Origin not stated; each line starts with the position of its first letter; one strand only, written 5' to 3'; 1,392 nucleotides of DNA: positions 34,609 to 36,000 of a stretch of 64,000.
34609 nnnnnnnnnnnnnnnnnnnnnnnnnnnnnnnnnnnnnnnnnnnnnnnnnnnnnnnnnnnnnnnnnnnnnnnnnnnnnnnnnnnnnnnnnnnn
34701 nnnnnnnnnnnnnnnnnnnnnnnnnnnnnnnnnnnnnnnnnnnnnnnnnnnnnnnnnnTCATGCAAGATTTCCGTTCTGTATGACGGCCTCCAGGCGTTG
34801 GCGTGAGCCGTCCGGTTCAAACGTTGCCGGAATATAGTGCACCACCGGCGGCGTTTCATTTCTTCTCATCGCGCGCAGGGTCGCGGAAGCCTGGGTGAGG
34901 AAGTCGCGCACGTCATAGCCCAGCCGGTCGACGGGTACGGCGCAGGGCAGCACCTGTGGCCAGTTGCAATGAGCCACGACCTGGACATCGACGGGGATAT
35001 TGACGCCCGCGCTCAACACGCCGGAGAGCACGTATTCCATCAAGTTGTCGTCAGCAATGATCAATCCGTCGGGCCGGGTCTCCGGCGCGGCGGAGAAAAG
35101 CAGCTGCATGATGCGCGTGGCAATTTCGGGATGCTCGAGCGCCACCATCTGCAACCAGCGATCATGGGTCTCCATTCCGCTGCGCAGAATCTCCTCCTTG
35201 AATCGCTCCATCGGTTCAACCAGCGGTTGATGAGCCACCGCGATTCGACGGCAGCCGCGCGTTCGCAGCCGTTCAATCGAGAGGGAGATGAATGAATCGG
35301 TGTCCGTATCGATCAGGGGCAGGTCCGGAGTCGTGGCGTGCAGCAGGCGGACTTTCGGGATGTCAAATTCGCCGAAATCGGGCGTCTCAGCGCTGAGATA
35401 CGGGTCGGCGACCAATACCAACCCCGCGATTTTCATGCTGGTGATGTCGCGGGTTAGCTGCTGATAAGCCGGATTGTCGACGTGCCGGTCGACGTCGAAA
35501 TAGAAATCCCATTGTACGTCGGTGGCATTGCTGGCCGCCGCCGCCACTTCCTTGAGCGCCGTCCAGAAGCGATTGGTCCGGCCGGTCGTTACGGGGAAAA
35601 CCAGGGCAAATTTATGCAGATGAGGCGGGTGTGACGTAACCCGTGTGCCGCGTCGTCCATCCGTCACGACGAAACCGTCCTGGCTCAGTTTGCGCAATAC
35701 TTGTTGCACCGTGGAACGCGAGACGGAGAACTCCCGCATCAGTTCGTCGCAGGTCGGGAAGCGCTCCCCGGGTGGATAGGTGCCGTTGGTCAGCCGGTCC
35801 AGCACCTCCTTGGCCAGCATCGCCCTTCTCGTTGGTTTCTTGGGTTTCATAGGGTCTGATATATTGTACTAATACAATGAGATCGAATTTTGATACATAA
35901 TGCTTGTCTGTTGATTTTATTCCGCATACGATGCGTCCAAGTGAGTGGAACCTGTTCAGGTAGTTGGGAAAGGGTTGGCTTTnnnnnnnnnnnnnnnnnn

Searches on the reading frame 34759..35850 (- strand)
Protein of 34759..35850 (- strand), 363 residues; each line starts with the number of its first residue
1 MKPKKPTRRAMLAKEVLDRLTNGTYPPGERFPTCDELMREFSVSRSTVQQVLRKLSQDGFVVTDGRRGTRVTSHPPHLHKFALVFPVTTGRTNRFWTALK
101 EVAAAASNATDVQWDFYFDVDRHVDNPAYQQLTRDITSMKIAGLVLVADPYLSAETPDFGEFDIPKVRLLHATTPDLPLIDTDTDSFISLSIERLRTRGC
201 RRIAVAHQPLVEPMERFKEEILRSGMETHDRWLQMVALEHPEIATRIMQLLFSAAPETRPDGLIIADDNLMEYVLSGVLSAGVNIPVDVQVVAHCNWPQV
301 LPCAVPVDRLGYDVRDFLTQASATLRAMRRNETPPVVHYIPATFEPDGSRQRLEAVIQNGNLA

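Call 7: search_protein_families(library=pfam, proteins=[window:34759-35850:-])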
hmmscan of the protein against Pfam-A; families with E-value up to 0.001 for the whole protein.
window:34759-35850:- (363 aa): 7 families
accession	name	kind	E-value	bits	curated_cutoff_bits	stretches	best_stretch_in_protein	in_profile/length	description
PF00392.27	GntR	-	9.5e-15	54.5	27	1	11-71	4-64/64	Bacterial regulatory proteins, gntR family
PF13377.12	Peripla_BP_3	-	3.5e-10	40.6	26.5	1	193-341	2-158/167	Periplasmic binding protein-like domain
PF14502.12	HTH_41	-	2.3e-06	27.3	25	1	28-68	3-45/48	Helix-turn-helix domain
PF01325.25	Fe_dep_repress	-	3.4e-05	24.4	26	1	32-68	23-59/60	Iron dependent repressor, N-terminal DNA binding domain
PF21984.2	DnaD_N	-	5e-05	23.9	27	1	28-62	32-66/101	DnaD N-terminal domain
PF08279.18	HTH_11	-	8.6e-05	22.8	25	1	33-62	17-46/55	HTH domain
PF01978.25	TrmB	-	0.00037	20.7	25.6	1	33-67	24-58/68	Sugar-specific transcriptional regulator TrmB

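Call 14: find_encoding_contigs(protein=window:34759-35850:-, flank=10000, max_places=6)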
Protein window:34759-35850:- (363 aa): no gene with exactly this product is on record in the collection.

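Call 32: find_related_loci(query=window:34759-35850:-, collection=metagenome_contigs, flank=6000)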
Query window:34759-35850:- (363 aa) in metagenome_contigs; peptide patterns used: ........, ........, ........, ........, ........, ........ (x = any residue, [..] = any of these).
96 stretches matched a pattern, but none encodes a relative of the query by tblastn (E <= 1e-3).

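Call 35: search_solved_structures(query=window:34759-35850:-, max_evalue=0.01, show_alignments=2)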
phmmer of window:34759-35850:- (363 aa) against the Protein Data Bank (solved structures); distinct sequences matched with E-value up to 0.01: 19.
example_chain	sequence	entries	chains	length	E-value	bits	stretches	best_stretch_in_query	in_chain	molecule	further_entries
9nt3_D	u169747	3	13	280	1.5e-06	30.8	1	123-341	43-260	Ancestral LacI Transcription Factor | LacI Transcription Factor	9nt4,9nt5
4p96_A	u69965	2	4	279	3.5e-06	29.6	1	11-119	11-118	Fatty acid metabolism regulator protein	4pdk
8y3z_A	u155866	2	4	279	3.6e-06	29.5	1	11-118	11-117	Fatty acid metabolism regulator protein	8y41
5dv5_A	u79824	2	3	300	4.3e-06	29.3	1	11-118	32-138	GntR family transcriptional regulator | Fatty acid metabolism regulator protein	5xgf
4p9u_E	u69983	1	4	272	6.3e-06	28.7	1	13-119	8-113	Fatty acid metabolism regulator protein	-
3ctp_A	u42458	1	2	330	0.00015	24.2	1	137-317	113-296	Periplasmic binding protein/LacI transcriptional regulator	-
1hw1_A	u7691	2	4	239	0.00028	23.3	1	14-72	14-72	FATTY ACID METABOLISM REGULATOR PROTEIN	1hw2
1e2x_A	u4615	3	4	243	0.00028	23.3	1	14-72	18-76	FATTY ACID METABOLISM REGULATOR PROTEIN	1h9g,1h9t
9nt6_A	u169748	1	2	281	0.00037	22.9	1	182-322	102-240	LacI Transcription Factor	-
3f8m_A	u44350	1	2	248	0.00048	22.6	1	12-74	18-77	GntR-family protein transcriptional regulator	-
8pqm_A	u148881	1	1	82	0.00061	22.2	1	12-69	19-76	FadR family transcriptional regulator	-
5kvr_A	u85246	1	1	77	0.00063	22.2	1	8-69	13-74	Pyruvate dehydrogenase complex repressor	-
4egy_A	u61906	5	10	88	0.00075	21.9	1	9-68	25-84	Arabinose metabolism transcriptional repressor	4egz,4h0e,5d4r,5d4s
1v4r_A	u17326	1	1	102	0.0032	19.9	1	18-75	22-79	Transcriptional Repressor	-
6sbs_A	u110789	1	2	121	0.0037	19.6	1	10-68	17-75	Regulatory protein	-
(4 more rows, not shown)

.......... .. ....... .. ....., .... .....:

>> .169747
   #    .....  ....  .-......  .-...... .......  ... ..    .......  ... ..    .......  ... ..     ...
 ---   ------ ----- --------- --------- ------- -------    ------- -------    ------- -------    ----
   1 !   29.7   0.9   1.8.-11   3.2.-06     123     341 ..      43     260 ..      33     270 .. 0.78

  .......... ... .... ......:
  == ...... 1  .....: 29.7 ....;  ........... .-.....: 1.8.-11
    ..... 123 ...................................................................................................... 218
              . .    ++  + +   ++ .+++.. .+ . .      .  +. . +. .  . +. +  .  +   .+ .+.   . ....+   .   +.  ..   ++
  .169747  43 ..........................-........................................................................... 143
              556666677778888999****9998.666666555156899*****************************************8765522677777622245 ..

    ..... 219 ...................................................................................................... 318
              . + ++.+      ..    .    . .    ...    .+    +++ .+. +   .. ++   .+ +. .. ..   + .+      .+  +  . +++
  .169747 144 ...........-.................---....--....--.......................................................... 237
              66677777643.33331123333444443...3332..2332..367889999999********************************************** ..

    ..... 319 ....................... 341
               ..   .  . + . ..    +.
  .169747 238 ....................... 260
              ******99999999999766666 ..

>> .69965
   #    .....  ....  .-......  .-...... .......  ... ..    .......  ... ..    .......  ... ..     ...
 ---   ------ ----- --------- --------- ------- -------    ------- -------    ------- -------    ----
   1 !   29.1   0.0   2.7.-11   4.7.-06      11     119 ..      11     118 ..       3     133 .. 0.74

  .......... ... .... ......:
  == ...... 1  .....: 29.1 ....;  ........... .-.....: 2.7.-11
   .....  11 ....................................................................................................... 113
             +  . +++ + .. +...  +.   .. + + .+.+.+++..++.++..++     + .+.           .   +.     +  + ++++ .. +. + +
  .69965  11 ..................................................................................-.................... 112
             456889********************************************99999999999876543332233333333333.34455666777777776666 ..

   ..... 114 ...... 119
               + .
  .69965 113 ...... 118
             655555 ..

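Call 36: search_protein_families(library=ncbifam, proteins=[window:34759-35850:-], max_evalue=0.01)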
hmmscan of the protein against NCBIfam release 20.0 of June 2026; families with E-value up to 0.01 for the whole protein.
window:34759-35850:- (363 aa): 24 families
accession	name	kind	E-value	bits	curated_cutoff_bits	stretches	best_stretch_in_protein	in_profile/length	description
TIGR02018.2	his_ut_repres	equivalog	2e-14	53.5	220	1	14-79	6-71/226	histidine utilization transcriptional repressor HutC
NF052282.1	PLP_TF_PdxR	equivalog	3.2e-09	36.4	320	1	12-79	6-73/448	MocR-like pyridoxine biosynthesis transcription factor PdxR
TIGR02404.1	trehalos_R_Bsub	equivalog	4.1e-08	33.1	211.95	1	12-74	5-67/233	trehalose operon repressor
NF053730.1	TransRegRv1152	equivalog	6.4e-08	32.5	170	1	12-76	21-85/120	Rv1152 family transcriptional regulator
NF008491.0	PRK11402.1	subfamily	1.1e-07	31.6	269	1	12-74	16-78/243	GntR family transcriptional regulator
NF007292.0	PRK09764.1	equivalog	5.1e-07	29.1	281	1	4-61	3-59/240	GntR family transcriptional regulator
NF012025.0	PRK15481.1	equivalog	6e-07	28.5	573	1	17-76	16-75/432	MocR-like B6 salvage transcription factor PtsJ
NF003011.0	PRK03837.1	subfamily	1.3e-06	28.2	260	1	4-71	6-77/241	transcriptional regulator NanR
NF041547.1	GntR_LSA1692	equivalog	4.1e-06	26.6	275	1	12-73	6-67/233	GntR family transcriptional regulator, LSA1692 subfamily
TIGR02812.1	fadR_gamma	equivalog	8.3e-06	25.6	249.2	1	14-72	13-71/235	fatty acid metabolism transcriptional regulator FadR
NF052290.2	MocR_like_YczR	exception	1.8e-05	23.7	487.4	1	10-79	22-89/458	MocR-like transcription factor YczR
TIGR02325.1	C_P_lyase_phnF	equivalog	2.8e-05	23.8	156.8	1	12-73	13-74/238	phosphonate metabolism transcriptional regulator PhnF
NF011575.0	PRK14999.1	equivalog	2.9e-05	23.5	424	1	13-71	18-76/241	histidine utilization repressor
NF003444.0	PRK04984.1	equivalog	4e-05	23.3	189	1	15-71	15-71/239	fatty acid metabolism transcriptional regulator FadR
NF047563.1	modulin_PmtR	equivalog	0.00016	21.7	200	1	15-73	20-78/125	PSM export ABC transporter transcriptional regulator PmtR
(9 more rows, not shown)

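Call 37: find_homologous_proteins(query=window:34759-35850:-, max_evalue=1e-20)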
Query window:34759-35850:- (363 aa): 112 proteins with E <= 1e-20 among 7598 candidates.
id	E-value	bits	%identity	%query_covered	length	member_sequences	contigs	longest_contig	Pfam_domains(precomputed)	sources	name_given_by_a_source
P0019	1.3e-236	802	100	97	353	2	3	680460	PF13377.13,PF14502.13,PF00392.28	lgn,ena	-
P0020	1.8e-190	651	81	96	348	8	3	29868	PF13377.13,PF14502.13,PF00392.28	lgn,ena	-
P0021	1.1e-170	586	74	96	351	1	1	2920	PF13377.13,PF00392.28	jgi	-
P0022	9.8e-151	520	66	95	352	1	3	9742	PF13377.13,PF00392.28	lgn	-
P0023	4.9e-92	327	43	95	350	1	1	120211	PF13377.13,PF00392.28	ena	-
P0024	7.3e-68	247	39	93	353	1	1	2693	PF13377.13,PF00532.28,PF14502.13,PF00392.28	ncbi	-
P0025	2.9e-65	239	39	94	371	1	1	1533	PF13377.13,PF00392.28,PF13545.13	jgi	jgi:DNA-binding LacI/PurR family transcriptional regulator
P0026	5.7e-64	235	36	95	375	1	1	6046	PF13377.13,PF00392.28,PF13545.13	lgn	-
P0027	1.5e-63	233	38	91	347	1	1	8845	PF13377.13,PF00392.28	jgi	-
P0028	5.3e-63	231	38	89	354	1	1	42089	PF13377.13,PF00532.28,PF00392.28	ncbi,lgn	-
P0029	7.0e-63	231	36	95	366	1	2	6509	PF13377.13,PF00392.28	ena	-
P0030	1.1e-62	230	37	95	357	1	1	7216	PF13377.13,PF14502.13,PF00392.28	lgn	-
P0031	4.4e-62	228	37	93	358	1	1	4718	PF13377.13,PF00392.28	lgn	-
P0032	2.1e-61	226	37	94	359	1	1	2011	PF13377.13,PF00392.28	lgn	-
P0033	2.5e-61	226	34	96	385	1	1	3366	PF13377.13,PF00392.28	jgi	jgi:DNA-binding LacI/PurR family transcriptional regulator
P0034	5.4e-61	225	36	96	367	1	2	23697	PF13377.13,PF00392.28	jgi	jgi:DNA-binding LacI/PurR family transcriptional regulator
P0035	8.8e-61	224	36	94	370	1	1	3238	PF13377.13,PF00392.28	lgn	-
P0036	9.8e-61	224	37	94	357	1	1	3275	PF13377.13,PF00392.28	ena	-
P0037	8.9e-60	221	37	96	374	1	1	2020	PF13377.13,PF00392.28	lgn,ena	-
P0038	1.8e-59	220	35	98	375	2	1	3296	PF13377.13,PF00392.28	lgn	-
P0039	2.6e-59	219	34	94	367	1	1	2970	PF13377.13,PF14502.13,PF00392.28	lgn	-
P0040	4.4e-59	218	40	87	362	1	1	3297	PF13377.13,PF00392.28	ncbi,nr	ncbi:MAG: substrate-binding domain-containing protein [Planctomycetes bacterium]|nr:substrate-bindin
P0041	4.1e-58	215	36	93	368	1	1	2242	PF13377.13,PF00532.28,PF00392.28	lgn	-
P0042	5.2e-58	215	35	94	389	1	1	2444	PF13377.13,PF00392.28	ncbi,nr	ncbi:MAG: GntR family transcriptional regulator [Planctomycetota bacterium]|nr:GntR family transcrip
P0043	5.5e-58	215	35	94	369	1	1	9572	PF13377.13,PF00392.28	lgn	-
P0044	9.7e-58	214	36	93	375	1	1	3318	PF13377.13,PF14502.13,PF00392.28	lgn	-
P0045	1.2e-57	214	34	94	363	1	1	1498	PF13377.13,PF00392.28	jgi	jgi:DNA-binding LacI/PurR family transcriptional regulator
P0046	2.3e-57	213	36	91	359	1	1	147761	PF13377.13,PF00392.28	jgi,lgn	-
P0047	2.6e-57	213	38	93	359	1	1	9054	PF13377.13,PF00392.28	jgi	-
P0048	3.0e-57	212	36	96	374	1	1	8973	PF13377.13,PF00392.28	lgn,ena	-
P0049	6.8e-57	211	35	96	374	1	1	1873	PF13377.13,PF00392.28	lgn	-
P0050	1.2e-56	210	35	94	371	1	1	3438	PF13377.13,PF14502.13,PF00392.28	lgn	-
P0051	1.2e-56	210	36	91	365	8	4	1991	PF13377.13,PF00392.28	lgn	-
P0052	4.0e-56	209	38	89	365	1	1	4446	PF00392.28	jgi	-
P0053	5.4e-56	208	36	92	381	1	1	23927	PF13377.13,PF00392.28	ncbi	-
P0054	7.6e-56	208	35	96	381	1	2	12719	PF13377.13,PF00392.28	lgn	-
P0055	8.0e-56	208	34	95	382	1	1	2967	PF13377.13,PF00392.28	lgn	-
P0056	9.3e-56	208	33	94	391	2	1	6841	PF13377.13,PF00392.28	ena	-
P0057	1.3e-55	207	37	83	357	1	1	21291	PF13377.13,PF00392.28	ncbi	-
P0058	6.1e-55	205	36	96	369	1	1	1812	PF13377.13,PF00392.28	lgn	-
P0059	6.6e-55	205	38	90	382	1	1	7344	PF13377.13,PF00392.28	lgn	-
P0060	1.1e-54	204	36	92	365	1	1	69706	PF13377.13,PF00392.28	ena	-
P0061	1.2e-54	204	36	97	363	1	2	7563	PF13377.13,PF00392.28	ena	-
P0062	1.9e-54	203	35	93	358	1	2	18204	PF13377.13,PF00532.28,PF00392.28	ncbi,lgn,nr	ncbi:MAG: GntR family transcriptional regulator [Planctomycetes bacterium]|nr:GntR family transcript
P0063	3.6e-54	202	34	91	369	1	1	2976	PF13377.13,PF14502.13,PF00392.28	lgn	-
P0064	3.7e-54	202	35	93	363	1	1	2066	PF13377.13,PF00392.28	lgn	-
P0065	4.0e-54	202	36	97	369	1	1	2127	PF13377.13,PF00392.28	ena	-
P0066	4.4e-54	202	36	93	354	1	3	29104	PF13377.13,PF00392.28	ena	-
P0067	1.0e-53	201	36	95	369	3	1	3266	PF13377.13,PF00392.28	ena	-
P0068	3.0e-53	199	32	95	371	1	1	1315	PF13377.13,PF00392.28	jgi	jgi:DNA-binding LacI/PurR family transcriptional regulator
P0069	9.6e-53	198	36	95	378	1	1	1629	PF13377.13,PF00392.28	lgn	-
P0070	3.4e-52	196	32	93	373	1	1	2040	PF13377.13,PF00392.28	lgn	-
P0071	4.0e-52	196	37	86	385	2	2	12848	PF13377.13,PF14502.13,PF00392.28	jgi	-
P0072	6.7e-52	195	35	96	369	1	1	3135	PF13377.13,PF14502.13,PF00392.28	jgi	jgi:DNA-binding LacI/PurR family transcriptional regulator/DNA-binding transcriptional regulator Yhc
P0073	8.3e-52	195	36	87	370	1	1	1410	PF13377.13,PF14502.13,PF00392.28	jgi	jgi:DNA-binding transcriptional regulator YhcF (GntR family)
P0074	1.1e-51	194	35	91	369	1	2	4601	PF00392.28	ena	-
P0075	1.4e-51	194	36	88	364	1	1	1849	PF13377.13,PF00392.28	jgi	jgi:DNA-binding LacI/PurR family transcriptional regulator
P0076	3.1e-51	193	35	86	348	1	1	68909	PF13377.13,PF00392.28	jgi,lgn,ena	-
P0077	3.2e-51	193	35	93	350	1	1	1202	PF13377.13,PF00392.28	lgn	-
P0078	3.5e-51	192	34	98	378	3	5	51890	PF13377.13,PF00392.28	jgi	jgi:DNA-binding LacI/PurR family transcriptional regulator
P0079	3.9e-51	192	35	97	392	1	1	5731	PF13377.13,PF00392.28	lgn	-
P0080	7.3e-51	191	32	99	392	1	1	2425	PF13377.13,PF00392.28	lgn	-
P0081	7.6e-51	191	35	95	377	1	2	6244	PF13377.13,PF00392.28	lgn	-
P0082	1.2e-50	191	33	96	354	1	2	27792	PF13377.13,PF00392.28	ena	-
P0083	1.2e-50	191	34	95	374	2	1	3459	PF13377.13,PF00392.28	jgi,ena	-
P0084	1.5e-50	190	35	96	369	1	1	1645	PF13377.13,PF00532.28,PF00392.28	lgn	-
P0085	3.5e-50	189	33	90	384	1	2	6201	PF13377.13,PF00392.28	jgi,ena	-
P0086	1.2e-49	187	33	93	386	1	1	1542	PF13377.13,PF00392.28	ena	-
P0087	3.0e-49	186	35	91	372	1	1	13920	PF13377.13,PF00392.28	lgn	-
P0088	3.8e-49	186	32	95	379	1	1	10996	PF13377.13,PF00392.28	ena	-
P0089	4.2e-49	186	32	95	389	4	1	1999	PF13377.13,PF00392.28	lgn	-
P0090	6.2e-49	185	37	94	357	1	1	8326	PF13377.13,PF00392.28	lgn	-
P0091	1.1e-48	184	34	92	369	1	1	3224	PF13377.13,PF00392.28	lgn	-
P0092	2.1e-48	183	34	94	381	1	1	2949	PF13377.13,PF00392.28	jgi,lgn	jgi:DNA-binding LacI/PurR family transcriptional regulator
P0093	3.2e-48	183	31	96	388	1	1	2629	PF13377.13,PF00392.28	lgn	-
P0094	5.6e-48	182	33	92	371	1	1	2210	PF13377.13,PF00392.28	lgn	-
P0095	1.1e-46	178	34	82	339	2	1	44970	PF13377.13,PF00392.28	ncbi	-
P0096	1.9e-46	177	34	94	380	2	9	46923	PF13377.13,PF00392.28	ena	-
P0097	4.0e-46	176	31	95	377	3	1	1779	PF13377.13,PF00392.28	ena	-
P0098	4.3e-46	176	34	96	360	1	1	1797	PF13377.13,PF00392.28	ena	-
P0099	4.4e-46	176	33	94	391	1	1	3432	PF13377.13,PF00392.28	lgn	-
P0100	6.4e-46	175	34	91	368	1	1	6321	PF13377.13,PF00392.28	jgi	jgi:DNA-binding LacI/PurR family transcriptional regulator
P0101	9.5e-46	175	32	94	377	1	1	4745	PF13377.13,PF14502.13,PF00392.28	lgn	-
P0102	2.6e-44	170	31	91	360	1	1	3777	PF13377.13,PF00392.28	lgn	-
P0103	3.6e-44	169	33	90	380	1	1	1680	PF00392.28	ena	-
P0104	8.2e-42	162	35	95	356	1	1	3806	PF00392.28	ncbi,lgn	-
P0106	1.9e-41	160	30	95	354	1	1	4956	PF13377.13,PF00392.28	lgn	-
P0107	2.2e-41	160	33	93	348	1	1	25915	PF13377.13,PF00392.28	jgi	jgi:DNA-binding LacI/PurR family transcriptional regulator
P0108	2.6e-41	160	32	90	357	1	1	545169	PF13377.13,PF00392.28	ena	-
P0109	7.7e-41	158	32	93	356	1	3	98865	PF13377.13,PF00392.28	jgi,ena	-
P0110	1.1e-40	158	31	86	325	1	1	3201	PF13377.13,PF14502.13,PF00392.28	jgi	jgi:DNA-binding LacI/PurR family transcriptional regulator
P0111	2.1e-40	157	31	95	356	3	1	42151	PF13377.13,PF00392.28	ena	-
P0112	5.0e-40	156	33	89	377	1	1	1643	PF13377.13,PF00392.28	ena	-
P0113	7.8e-40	155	32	90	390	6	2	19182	PF13377.13,PF14502.13,PF00392.28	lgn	-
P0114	1.1e-39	155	32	95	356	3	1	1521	PF13377.13,PF00392.28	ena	-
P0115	3.0e-39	153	33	94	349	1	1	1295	PF13377.13,PF00392.28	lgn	-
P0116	3.6e-38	150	34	84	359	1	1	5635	PF13377.13,PF00392.28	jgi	jgi:DNA-binding LacI/PurR family transcriptional regulator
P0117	1.1e-37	148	30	93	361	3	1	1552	PF13377.13,PF00392.28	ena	-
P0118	2.5e-37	147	30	94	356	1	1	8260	PF13377.13,PF00392.28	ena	-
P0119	2.8e-37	147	30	91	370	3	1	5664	PF13377.13,PF00392.28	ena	-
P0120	3.1e-37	147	36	63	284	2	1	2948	PF13377.13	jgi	jgi:DNA-binding LacI/PurR family transcriptional regulator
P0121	3.3e-36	143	30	93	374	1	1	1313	PF13377.13,PF00392.28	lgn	-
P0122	1.1e-35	141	30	94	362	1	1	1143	PF13377.13,PF00392.28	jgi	jgi:DNA-binding LacI/PurR family transcriptional regulator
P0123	1.5e-35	141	31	90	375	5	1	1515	PF13377.13,PF00392.28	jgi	-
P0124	2.5e-35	140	29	93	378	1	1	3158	PF13377.13,PF00392.28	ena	-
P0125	1.1e-34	138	30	93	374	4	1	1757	PF13377.13,PF00392.28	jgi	-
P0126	9.5e-32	129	27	94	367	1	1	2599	PF13377.13,PF00392.28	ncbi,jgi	ncbi:MAG: GntR family transcriptional regulator [Victivallales bacterium]|jgi:DNA-binding LacI/PurR 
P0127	3.6e-31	127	30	89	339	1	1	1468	PF13377.13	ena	-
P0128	1.1e-23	102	31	72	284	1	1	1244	PF13377.13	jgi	jgi:DNA-binding LacI/PurR family transcriptional regulator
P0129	1.1e-22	99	34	56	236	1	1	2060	PF13377.13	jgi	-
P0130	1.9e-21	95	32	55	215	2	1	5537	PF13377.13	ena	-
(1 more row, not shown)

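Call 38: find_encoding_contigs(protein=P0020, flank=10000, max_places=2)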
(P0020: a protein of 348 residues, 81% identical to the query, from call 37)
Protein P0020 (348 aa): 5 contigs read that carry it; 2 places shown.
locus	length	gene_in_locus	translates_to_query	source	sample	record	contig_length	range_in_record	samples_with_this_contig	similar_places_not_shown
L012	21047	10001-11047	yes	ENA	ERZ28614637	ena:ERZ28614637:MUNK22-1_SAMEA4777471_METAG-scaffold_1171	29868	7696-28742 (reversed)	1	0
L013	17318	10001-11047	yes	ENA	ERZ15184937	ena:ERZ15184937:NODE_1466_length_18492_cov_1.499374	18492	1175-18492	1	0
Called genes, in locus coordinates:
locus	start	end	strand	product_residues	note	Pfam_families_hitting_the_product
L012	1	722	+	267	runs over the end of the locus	PF09407:AbiEi_1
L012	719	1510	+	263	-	PF08843:AbiEii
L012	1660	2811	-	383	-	PF13173:AAA_14, PF13635:DUF4143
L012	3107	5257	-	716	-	PF08531:Bac_rhamnosid_N, PF05592:Bac_rhamnosid, PF17389:Bac_rhamnosid6H, PF17390:Bac_rhamnosid_C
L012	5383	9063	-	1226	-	PF06452:CBM9_1 (faint)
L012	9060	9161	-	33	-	-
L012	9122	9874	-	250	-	-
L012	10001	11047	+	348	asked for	PF00392:GntR, PF14502:HTH_41 (weak), PF13377:Peripla_BP_3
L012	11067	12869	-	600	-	PF22422:MGH1-like_GH (weak), PF17389:Bac_rhamnosid6H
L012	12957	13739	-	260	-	-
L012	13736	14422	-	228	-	-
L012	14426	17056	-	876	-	-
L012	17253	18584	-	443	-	PF12797:Fer4_2 (faint), PF13187:Fer4_9 (faint), PF13237:Fer4_10 (faint), PF12838:Fer4_7, PF13183:Fer4_8, PF13484:Fer4_16 (weak), PF13534:Fer4_17, PF02754:CCG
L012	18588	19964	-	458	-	PF01565:FAD_binding_4, PF02913:FAD-oxidase_C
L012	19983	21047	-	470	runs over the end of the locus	PF07690:MFS_1, PF13347:MFS_2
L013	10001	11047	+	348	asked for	PF00392:GntR, PF14502:HTH_41 (weak), PF13377:Peripla_BP_3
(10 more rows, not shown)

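Call 39: find_encoding_contigs(protein=P0022, flank=10000, max_places=2)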
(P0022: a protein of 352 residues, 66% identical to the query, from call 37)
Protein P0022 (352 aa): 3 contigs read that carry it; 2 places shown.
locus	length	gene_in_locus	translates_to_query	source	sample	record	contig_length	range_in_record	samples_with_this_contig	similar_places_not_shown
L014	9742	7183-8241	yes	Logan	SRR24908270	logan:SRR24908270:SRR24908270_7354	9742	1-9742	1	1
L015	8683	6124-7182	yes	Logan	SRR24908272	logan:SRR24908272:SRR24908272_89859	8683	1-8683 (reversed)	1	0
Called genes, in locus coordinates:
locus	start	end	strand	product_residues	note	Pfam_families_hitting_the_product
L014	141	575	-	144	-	PF01850:PIN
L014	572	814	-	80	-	-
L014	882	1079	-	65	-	-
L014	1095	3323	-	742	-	PF08531:Bac_rhamnosid_N, PF05592:Bac_rhamnosid, PF17389:Bac_rhamnosid6H, PF17390:Bac_rhamnosid_C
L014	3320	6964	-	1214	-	PF06452:CBM9_1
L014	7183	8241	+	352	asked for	PF00392:GntR, PF13377:Peripla_BP_3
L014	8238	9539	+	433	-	PF00890:FAD_binding_2, PF01134:GIDA (weak), PF01266:DAO (weak), PF03486:HI0933_like (weak), PF07992:Pyr_redox_2 (weak), PF12831:FAD_oxidored, PF13450:NAD_binding_8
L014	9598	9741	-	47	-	?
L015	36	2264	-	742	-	PF08531:Bac_rhamnosid_N, PF05592:Bac_rhamnosid, PF17389:Bac_rhamnosid6H, PF17390:Bac_rhamnosid_C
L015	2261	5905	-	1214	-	PF06452:CBM9_1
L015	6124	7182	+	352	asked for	PF00392:GntR, PF13377:Peripla_BP_3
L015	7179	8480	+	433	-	PF00890:FAD_binding_2, PF01134:GIDA (weak), PF01266:DAO (weak), PF03486:HI0933_like (weak), PF07992:Pyr_redox_2 (weak), PF12831:FAD_oxidored, PF13450:NAD_binding_8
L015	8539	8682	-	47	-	?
